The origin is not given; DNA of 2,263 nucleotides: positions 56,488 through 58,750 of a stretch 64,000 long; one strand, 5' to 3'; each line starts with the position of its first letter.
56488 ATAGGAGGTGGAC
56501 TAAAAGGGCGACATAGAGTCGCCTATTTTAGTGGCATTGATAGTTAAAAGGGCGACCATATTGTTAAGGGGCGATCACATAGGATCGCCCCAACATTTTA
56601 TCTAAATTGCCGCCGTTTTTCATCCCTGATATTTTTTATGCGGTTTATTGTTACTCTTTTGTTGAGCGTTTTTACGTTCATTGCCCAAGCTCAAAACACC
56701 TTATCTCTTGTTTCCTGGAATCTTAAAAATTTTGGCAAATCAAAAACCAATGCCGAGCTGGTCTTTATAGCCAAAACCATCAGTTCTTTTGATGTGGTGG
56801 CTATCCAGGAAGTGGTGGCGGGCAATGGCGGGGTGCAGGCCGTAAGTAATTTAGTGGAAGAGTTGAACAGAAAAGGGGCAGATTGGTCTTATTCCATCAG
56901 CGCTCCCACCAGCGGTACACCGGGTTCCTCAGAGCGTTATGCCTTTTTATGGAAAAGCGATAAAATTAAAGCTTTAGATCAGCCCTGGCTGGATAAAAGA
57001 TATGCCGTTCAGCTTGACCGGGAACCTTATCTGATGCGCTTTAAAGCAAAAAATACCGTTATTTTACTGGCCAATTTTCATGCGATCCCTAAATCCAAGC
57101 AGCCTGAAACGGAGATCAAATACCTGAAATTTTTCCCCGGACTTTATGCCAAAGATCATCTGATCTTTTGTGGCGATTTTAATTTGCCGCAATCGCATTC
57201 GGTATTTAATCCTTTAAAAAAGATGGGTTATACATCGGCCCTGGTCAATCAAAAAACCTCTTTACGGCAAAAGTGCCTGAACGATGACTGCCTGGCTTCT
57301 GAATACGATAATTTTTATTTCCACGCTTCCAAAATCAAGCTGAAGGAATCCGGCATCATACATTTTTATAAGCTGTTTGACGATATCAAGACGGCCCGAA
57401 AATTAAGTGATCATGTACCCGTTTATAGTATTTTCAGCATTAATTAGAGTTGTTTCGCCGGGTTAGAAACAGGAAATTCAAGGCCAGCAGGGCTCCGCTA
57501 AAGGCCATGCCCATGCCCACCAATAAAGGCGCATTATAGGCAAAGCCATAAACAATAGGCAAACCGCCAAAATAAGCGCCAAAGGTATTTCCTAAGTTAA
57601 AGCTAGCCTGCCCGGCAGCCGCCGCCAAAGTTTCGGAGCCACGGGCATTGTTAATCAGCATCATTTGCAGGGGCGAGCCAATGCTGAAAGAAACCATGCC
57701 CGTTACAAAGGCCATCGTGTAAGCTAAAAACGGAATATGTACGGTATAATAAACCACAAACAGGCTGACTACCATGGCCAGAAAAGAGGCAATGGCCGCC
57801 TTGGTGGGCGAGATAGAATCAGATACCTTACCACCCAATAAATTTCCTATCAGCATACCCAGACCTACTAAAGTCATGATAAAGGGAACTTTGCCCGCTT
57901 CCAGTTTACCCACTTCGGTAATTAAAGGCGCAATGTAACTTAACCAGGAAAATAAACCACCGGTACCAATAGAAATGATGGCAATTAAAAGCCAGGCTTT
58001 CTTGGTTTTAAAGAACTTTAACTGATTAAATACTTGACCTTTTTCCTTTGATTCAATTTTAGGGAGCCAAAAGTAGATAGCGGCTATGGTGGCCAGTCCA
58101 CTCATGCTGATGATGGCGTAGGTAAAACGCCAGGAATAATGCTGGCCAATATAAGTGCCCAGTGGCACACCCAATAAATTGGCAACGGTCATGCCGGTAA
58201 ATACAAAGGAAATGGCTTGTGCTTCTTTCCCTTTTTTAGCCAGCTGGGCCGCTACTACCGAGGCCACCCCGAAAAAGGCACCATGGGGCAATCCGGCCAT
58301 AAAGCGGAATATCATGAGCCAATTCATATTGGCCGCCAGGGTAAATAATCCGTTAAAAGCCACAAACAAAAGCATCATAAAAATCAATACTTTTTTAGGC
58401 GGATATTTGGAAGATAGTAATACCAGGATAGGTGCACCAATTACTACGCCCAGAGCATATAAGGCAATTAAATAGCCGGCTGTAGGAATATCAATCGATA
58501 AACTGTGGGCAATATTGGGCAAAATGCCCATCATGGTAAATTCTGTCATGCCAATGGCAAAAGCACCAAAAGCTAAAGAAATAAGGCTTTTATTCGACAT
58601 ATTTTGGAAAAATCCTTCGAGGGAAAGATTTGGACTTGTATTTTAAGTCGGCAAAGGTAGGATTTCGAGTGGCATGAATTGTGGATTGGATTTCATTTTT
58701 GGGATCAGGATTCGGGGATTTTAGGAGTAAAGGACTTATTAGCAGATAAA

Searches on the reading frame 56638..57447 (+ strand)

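Call 6: search_protein_families(library=pfam, proteins=[window:56638-57447:+])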
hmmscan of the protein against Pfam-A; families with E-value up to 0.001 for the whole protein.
window:56638-57447:+ (269 aa): 1 family
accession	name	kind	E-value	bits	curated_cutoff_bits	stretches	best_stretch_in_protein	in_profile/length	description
PF03372.29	Exo_endo_phos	-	8.7e-09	35.9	24.5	1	25-200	1-173/225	Endonuclease/Exonuclease/phosphatase family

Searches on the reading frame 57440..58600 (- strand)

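Call 6: search_protein_families(library=pfam, proteins=[window:57440-58600:-])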
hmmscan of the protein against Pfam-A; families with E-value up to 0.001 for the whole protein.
window:57440-58600:- (386 aa): 2 families
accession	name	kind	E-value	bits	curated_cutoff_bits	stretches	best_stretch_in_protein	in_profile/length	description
PF07690.21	MFS_1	-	3.1e-46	158.3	33.4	2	9-328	1-331/347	Major Facilitator Superfamily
PF06779.20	MFS_4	-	0.00044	20.1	26.3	1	14-373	3-363/364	Uncharacterised MFS-type transporter YbfB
